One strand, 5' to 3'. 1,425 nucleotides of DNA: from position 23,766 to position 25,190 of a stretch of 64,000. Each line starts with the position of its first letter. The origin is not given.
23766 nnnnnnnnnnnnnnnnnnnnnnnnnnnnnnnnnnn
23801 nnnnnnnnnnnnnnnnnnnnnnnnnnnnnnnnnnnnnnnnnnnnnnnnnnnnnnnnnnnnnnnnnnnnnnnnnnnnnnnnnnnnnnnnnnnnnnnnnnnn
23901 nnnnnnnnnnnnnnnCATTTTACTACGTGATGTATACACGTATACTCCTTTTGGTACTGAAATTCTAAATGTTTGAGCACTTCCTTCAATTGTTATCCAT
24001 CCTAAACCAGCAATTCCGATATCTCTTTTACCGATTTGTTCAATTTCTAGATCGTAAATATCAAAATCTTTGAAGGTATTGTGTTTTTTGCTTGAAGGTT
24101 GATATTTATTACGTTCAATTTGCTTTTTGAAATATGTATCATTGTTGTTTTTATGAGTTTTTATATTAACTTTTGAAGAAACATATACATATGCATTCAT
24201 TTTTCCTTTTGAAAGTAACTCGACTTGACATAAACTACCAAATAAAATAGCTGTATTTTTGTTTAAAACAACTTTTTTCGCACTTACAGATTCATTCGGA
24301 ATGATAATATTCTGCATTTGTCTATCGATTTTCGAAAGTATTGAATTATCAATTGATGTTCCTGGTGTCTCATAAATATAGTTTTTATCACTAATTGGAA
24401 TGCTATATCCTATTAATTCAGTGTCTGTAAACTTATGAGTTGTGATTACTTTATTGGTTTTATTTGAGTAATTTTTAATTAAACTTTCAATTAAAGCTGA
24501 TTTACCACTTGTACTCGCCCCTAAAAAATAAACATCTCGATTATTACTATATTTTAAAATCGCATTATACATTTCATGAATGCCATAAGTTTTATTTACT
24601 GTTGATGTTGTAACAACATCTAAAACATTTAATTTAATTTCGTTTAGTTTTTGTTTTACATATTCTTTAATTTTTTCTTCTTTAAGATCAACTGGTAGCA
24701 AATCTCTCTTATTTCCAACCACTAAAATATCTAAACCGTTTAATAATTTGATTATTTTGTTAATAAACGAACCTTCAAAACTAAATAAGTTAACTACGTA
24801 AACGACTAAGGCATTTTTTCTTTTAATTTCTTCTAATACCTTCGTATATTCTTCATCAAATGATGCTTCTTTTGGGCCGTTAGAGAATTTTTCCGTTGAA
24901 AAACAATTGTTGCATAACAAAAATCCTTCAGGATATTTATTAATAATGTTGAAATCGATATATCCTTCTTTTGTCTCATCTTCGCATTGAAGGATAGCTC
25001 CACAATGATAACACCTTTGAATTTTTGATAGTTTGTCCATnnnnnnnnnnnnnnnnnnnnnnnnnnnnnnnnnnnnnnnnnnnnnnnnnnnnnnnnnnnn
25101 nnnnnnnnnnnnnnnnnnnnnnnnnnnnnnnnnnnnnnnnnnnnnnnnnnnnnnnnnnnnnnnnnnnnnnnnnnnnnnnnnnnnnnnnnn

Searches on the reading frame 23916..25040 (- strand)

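Call 53: search_protein_families(library=pfam, proteins=[window:23916-25040:-], max_evalue=1e-8)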
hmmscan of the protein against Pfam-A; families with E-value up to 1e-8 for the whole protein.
window:23916-25040:- (375 aa): 1 family
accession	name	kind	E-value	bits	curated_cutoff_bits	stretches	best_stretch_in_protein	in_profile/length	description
PF21516.2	YqeH-like_C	-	2.7e-11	44.2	27.7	1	284-370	5-91/95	YqeH-like, C-terminal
